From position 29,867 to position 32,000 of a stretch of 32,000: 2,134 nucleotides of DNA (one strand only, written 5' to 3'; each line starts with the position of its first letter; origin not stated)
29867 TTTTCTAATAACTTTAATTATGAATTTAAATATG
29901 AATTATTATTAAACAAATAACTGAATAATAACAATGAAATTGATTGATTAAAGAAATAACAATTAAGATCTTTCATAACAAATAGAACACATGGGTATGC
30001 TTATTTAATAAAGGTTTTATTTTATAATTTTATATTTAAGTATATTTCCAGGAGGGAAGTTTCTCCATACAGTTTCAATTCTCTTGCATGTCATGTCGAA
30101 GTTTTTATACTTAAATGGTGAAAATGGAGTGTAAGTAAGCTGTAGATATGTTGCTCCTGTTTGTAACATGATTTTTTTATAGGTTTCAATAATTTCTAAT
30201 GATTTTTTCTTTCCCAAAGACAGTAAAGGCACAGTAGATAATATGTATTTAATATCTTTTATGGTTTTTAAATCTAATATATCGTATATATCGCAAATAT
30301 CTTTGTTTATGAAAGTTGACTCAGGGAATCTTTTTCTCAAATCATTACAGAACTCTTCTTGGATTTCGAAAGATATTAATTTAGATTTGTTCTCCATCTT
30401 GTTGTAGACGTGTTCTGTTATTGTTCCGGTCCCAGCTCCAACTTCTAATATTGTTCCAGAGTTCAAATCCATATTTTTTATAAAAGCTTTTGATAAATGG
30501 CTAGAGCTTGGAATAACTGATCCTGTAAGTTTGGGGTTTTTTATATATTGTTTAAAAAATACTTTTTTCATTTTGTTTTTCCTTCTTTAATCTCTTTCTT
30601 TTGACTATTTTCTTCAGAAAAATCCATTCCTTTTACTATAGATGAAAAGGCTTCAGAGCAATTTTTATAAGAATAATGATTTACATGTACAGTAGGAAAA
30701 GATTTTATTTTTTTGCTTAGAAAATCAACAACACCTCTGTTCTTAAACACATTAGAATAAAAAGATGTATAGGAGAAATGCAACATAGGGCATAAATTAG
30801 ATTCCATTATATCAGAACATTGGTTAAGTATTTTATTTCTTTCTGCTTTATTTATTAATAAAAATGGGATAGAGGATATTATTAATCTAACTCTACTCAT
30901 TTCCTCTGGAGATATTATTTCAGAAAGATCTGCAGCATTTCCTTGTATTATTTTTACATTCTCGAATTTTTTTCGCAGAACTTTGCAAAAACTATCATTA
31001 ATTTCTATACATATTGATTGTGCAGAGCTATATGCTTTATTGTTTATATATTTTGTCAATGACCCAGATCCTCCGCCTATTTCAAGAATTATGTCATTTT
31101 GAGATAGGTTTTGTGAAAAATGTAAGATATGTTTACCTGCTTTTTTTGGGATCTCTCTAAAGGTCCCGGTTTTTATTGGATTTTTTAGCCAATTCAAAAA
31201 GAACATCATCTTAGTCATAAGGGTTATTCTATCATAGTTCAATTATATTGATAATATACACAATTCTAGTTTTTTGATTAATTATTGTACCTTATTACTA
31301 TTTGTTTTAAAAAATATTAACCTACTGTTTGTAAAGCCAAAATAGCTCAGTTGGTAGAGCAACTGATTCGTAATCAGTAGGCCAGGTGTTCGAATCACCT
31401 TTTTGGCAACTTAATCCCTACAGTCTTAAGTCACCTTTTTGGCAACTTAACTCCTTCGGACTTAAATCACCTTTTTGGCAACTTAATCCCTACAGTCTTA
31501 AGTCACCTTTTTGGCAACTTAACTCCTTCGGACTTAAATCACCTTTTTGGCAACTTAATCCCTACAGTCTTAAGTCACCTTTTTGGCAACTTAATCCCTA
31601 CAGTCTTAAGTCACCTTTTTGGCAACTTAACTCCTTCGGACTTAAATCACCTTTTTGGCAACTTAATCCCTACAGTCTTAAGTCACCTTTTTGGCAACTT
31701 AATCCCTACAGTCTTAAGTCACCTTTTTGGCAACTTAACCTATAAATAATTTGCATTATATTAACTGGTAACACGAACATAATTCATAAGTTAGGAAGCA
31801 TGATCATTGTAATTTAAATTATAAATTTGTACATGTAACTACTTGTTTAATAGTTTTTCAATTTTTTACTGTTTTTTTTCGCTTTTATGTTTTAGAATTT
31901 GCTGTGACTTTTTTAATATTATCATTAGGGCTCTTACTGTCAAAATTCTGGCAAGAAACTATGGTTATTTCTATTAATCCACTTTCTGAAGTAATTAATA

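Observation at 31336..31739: Perfect two-variant 36-bp tandem array that reiterates the 3' end of tRNA-Thr(CGU)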

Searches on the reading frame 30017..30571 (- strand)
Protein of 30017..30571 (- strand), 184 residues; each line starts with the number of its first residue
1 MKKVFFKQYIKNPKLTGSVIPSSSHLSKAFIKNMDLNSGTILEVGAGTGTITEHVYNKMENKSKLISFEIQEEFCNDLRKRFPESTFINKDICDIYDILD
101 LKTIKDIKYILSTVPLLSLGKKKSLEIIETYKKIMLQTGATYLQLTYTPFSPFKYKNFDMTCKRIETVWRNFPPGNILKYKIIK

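Call 10: search_protein_families(library=ncbifam, proteins=[window:30017-30571:-])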
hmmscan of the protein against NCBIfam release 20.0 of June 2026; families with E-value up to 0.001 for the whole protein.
window:30017-30571:- (184 aa): 9 families
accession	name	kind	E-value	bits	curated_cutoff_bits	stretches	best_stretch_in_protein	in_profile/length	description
NF045881.1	PLipidMtase_Agro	equivalog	5.1e-28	97.9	250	1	5-181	19-195/197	phospholipid N-methyltransferase PmtA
NF041658.1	ornithlipidmtase_OlsG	equivalog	4.5e-24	85.3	350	1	4-176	6-181/191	ornithine lipid N-methyltransferase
NF000499.2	Erm23S_rRNA_broad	equivalog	7e-08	32.2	212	1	25-94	10-80/244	23S ribosomal RNA methyltransferase Erm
TIGR00755.1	ksgA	equivalog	5.2e-07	29.2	171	1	31-95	22-87/256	16S rRNA (adenine(1518)-N(6)/adenine(1519)-N(6))-dimethyltransferase RsmA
NF000337.1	erm_SHROVE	exception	6.4e-05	22.4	320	1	37-89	28-77/248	ErmE/ErmH/ErmO/ErmR family 23S rRNA (adenine(2058)-N(6))-methyltransferase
TIGR02469.1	CbiT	equivalog_domain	0.00011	22.5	78.3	1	35-94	16-75/124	precorrin-6Y C5,15-methyltransferase (decarboxylating) subunit CbiT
TIGR02072.1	BioC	equivalog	0.00016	21.5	184.95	1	32-94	28-90/244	malonyl-ACP O-methyltransferase BioC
NF012222.1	erm_A_23S_MT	exception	0.00053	19.6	475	1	11-114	4-102/243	23S rRNA (adenine(2058)-N(6))-methyltransferase Erm(A)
NF053511.1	tRNA_U34_MnmM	equivalog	0.00094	18.8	135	0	25-87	5-67/183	tRNA 5-(aminomethyl)-2-thiouridylate-methyltransferase MnmM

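Call 11: find_encoding_contigs(protein=window:30017-30571:-, flank=10000, max_places=10)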
Protein window:30017-30571:- (184 aa): 2 contigs read that carry it; 1 place shown.
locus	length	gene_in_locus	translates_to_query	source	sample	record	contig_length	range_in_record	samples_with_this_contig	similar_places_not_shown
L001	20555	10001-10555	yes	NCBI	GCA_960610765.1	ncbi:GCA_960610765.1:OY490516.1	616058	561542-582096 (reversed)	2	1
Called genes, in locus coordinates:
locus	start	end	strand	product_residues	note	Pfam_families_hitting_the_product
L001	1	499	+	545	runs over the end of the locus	PF08245:Mur_ligase_M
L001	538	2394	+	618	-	PF10150:RNase_E_G, PF20833:RNase_E_G_Thio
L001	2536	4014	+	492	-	PF13742:tRNA_anti_2, PF01336:tRNA_anti-codon, PF02601:Exonuc_VII_L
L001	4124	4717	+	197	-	PF09335:VTT_dom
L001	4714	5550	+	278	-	-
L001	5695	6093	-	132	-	PF01648:ACPS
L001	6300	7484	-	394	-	PF02540:NAD_synthase, PF03054:tRNA_Me_trans, PF06508:QueC (weak), PF20259:tRNA_Me_trans_M, PF20258:tRNA_Me_trans_C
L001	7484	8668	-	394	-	PF07690:MFS_1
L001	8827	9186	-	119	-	-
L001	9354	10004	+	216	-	PF00398:RrnaAD, PF13649:Methyltransf_25 (weak)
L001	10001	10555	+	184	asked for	PF00398:RrnaAD (weak)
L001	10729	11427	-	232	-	-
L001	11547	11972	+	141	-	PF13463:HTH_27 (weak)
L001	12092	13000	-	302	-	-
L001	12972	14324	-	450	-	-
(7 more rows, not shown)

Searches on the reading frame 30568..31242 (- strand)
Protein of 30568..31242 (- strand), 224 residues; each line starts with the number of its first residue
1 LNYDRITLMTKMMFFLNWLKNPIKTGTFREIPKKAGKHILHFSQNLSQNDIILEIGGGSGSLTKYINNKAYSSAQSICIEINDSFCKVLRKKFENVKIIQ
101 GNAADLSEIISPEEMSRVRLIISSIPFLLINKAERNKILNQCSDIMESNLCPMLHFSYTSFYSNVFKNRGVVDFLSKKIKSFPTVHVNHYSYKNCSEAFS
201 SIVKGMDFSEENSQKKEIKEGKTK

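Call 9: find_encoding_contigs(protein=window:30568-31242:-, flank=10000, max_places=10)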
Protein window:30568-31242:- (224 aa): no gene with exactly this product is on record in the collection.

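Call 10: search_protein_families(library=ncbifam, proteins=[window:30568-31242:-])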
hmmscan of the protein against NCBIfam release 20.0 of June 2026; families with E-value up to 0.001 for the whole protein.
window:30568-31242:- (224 aa): 14 families
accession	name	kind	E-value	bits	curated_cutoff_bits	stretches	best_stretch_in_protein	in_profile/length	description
NF045881.1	PLipidMtase_Agro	equivalog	3.1e-15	56.2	250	1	12-168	17-170/197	phospholipid N-methyltransferase PmtA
NF041658.1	ornithlipidmtase_OlsG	equivalog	1.7e-14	54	350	1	47-168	39-167/191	ornithine lipid N-methyltransferase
NF000499.2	Erm23S_rRNA_broad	equivalog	9.9e-09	34.9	212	1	44-128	19-97/244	23S ribosomal RNA methyltransferase Erm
TIGR00755.1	ksgA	equivalog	1.1e-08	34.7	171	1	45-127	26-104/256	16S rRNA (adenine(1518)-N(6)/adenine(1519)-N(6))-dimethyltransferase RsmA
NF012222.1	erm_A_23S_MT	exception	1.5e-07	31.1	475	1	20-102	4-84/243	23S rRNA (adenine(2058)-N(6))-methyltransferase Erm(A)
NF043040.1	corrin_prot_MT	hypoth_equivalog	5.2e-06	26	180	1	46-147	38-140/216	corrinoid protein-associated methyltransferase CpaM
TIGR02072.1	BioC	equivalog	2.4e-05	24.3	184.95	1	33-124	17-104/244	malonyl-ACP O-methyltransferase BioC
NF001240.0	PRK00216.1-1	equivalog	2.5e-05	23.4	378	1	46-145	61-159/251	bifunctional demethylmenaquinone methyltransferase/2-methoxy-6-polyprenyl-1,4-benzoquinol methylase UbiE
NF003380.0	PRK04457.1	equivalog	6.5e-05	22.1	304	1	50-139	71-154/265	polyamine aminopropyltransferase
NF001080.0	PRK00121.2-2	equivalog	6.6e-05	22.2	132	1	42-120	42-122/224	tRNA (guanosine(46)-N7)-methyltransferase TrmB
NF012223.0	erm_F_23S_MT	exception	0.00024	20.5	575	1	43-130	28-109/266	23S rRNA (adenine(2058)-N(6))-methyltransferase Erm(F)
TIGR00091.1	TIGR00091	equivalog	0.00031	20.1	112.65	1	47-120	15-93/194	tRNA (guanosine(46)-N7)-methyltransferase TrmB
NF000337.1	erm_SHROVE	exception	0.00038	19.8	320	1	38-116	19-93/248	ErmE/ErmH/ErmO/ErmR family 23S rRNA (adenine(2058)-N(6))-methyltransferase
TIGR02469.1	CbiT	equivalog_domain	0.00074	19.8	78.3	0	45-106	16-81/124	precorrin-6Y C5,15-methyltransferase (decarboxylating) subunit CbiT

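Call 24: find_encoding_contigs(protein=window:30568-31218:-, flank=700, max_places=10)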
Protein window:30568-31218:- (216 aa): 2 contigs read that carry it; 1 place shown.
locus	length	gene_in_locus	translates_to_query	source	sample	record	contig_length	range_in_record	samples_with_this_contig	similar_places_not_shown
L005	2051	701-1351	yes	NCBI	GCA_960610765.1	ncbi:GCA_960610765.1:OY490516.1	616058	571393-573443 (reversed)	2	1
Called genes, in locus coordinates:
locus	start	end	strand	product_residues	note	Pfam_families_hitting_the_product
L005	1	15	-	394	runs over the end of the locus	PF07690:MFS_1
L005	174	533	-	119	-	-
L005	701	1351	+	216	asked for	PF00398:RrnaAD, PF13649:Methyltransf_25 (weak)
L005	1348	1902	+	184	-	PF00398:RrnaAD (weak)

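Call 41: find_encoding_contigs(protein=window:30568-31218:-, flank=450, max_places=10)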
Protein window:30568-31218:- (216 aa): 1 contig read that carries it; 1 place shown.
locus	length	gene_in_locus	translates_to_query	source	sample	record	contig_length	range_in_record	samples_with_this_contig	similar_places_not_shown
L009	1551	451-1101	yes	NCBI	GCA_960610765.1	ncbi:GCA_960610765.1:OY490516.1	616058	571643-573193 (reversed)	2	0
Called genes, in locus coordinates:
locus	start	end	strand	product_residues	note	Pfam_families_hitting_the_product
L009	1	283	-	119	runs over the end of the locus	-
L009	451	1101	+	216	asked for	PF00398:RrnaAD, PF13649:Methyltransf_25 (weak)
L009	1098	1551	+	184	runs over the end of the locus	PF00398:RrnaAD (weak)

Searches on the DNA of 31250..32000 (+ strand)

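Call 60: search_rna_families(source=window, start=31250, end=32000, threshold=evalue, max_evalue=1)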
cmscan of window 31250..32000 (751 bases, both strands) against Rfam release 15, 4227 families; matches with E-value up to 1: 5.
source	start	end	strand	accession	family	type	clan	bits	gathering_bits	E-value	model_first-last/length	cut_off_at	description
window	31336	31408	+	RF00005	tRNA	Gene; tRNA;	CL00001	75.7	29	1e-16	1-71/71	no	tRNA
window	31336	31409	-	RF04354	Plastid-ycf2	Cis-reg;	-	26.2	65.7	0.0046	1-75/75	no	Plastid-ycf2 5UTR RNA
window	31370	31408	-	RF04351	Plastid-psbl-rps4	Cis-reg;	-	18.8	68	0.39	1-53/53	no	Plastid-psbl-rps4 3UTR RNA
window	31570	31656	-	RF02001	group-II-D1D4-3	Intron;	CL00102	18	32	0.31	1-170/170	no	Group II catalytic intron D1-D4-3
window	31462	31548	-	RF02001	group-II-D1D4-3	Intron;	CL00102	16.7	32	0.63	1-170/170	no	Group II catalytic intron D1-D4-3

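Call 62: search_dna_similar(query=window:31336-31760:+, collection=phages, mode=distant, max_rows=10)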
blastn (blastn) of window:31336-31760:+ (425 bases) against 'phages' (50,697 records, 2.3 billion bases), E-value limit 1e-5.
Records with a match: 126; places in all: 126; records where one place covers at least 80% of the query: 0.
Best place of each record, by identity: 95-99% 1; 90-95% 5; 80-90% 116; 60-80% 4.
By first word of the organism name: Pseudomonas 33; Enterobacter 19; Escherichia 10; Stenotrophomonas 8; Aeromonas 6; Mycobacterium 5; Salmonella 5; Bacillus 5; Synechococcus 4; Bacteriophage 4; and 15 more.
By host as written in the record: - 19; Pseudomonas aeruginosa 9; Pseudomonas aeruginosa PAO1 7; Aeromonas hydrophila 5; Escherichia coli 5; Stenotrophomonas maltophilia B28B 5; Enterobacter cloacae ATCC 13047 4; Staphylococcus aureus 4; and 52 more.
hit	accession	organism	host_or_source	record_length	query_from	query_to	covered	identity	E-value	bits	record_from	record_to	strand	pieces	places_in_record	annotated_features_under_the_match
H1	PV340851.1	Synechococcus phage Sf-CH3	Synechococcus sp. WH8102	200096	1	72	17%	78.1%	5e-6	57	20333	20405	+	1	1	tRNA-Thr | hypothetical protein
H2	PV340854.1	Synechococcus phage Sf-FP1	Synechococcus sp. WH8102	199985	1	72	17%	78.1%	5e-6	57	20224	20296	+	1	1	tRNA-Thr | hypothetical protein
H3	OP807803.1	Synechococcus phage MS29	South China Sea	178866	1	72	17%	78.1%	5e-6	57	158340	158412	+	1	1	record has no annotation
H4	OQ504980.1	Synechococcus phage S-MS29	Synechococcus sp. MW02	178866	1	72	17%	78.1%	5e-6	57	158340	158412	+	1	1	tRNA-Thr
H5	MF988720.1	Pseudoalteromonas phage J2-1_QLiu-2017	Pseudoalteromonas phenolica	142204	6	70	15%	81.5%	4e-7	62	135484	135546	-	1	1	none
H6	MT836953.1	Bacteriophage sp.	human fecal samples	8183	8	63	13%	89.3%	2e-11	75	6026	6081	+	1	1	record has no annotation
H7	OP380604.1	Aeromonas phage avDM12-TAAL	Aeromonas hydrophila BIOTECH 10089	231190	8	66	14%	84.7%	1e-7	64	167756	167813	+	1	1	tRNA-Ala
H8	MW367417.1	Pectobacterium phage PcCB7V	Pectobacterium sp. 7V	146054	7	66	14%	81.7%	2e-6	60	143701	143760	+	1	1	tRNA-Gly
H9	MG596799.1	Pseudomonas phage PMBT3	Pseudomonas grimontii MBTL2-21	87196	5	64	14%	81.7%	2e-6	60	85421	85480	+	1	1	tRNA-Met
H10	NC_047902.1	Pseudomonas phage PMBT3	Pseudomonas grimontii MBTL2-21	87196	5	64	14%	81.7%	2e-6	60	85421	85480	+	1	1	tRNA-Met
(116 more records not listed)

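Call 63: search_dna_similar(query=window:31336-31760:+, collection=plasmids, mode=distant, max_rows=10)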
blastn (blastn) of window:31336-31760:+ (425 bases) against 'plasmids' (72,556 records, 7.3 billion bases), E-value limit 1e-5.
Records with a match: 71; places in all: 94; records where one place covers at least 80% of the query: 0.
Best place of each record, by identity: 90-95% 6; 80-90% 63; 60-80% 2.
By first word of the organism name: Salmonella 17; Acinetobacter 5; Escherichia 5; Sinorhizobium 4; Listeria 4; Latilactobacillus 3; Phocaeicola 2; Legionella 2; Ruegeria 2; Proteus 2; and 21 more.
By predicted mobility (MOB-suite, as given by PLSDB): non-mobilizable 47; conjugative 17; mobilizable 7.
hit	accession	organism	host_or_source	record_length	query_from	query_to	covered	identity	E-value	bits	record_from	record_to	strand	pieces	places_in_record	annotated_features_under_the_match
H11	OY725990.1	Phocaeicola massiliensis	-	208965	1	72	17%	79.2%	4e-7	64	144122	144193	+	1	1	record has no annotation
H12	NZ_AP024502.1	Bacillus velezensis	-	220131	7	73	16%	79.1%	5e-6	59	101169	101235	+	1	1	none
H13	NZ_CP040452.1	Halomonas sp. PA16-9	-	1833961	1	61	14%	85.2%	3e-9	71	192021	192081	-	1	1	none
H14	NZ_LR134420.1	Legionella adelaidensis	environmental,Cooling tower water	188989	8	63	13%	89.3%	6e-11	75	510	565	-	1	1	none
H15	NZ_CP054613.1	Paenibacillus cellulosilyticus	cell culture,soil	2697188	8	66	14%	84.7%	4e-7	64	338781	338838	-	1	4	none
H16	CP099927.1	Vibrio parahaemolyticus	Anadara tuberculosa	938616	1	61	14%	82.0%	1e-6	62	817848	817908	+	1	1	none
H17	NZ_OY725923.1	Bacteroides finegoldii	-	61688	8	61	13%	90.9%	3e-9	71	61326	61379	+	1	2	none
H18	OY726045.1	Phocaeicola massiliensis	-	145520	8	61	13%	90.9%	3e-9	71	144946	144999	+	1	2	record has no annotation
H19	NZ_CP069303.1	Shinella sp. PSBB067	monoisolate,Minnesota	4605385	8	65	14%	82.8%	1e-6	61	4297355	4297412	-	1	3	none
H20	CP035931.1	Acinetobacter baumannii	Homo sapiens,blood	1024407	7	61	13%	87.3%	1e-8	69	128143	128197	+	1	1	none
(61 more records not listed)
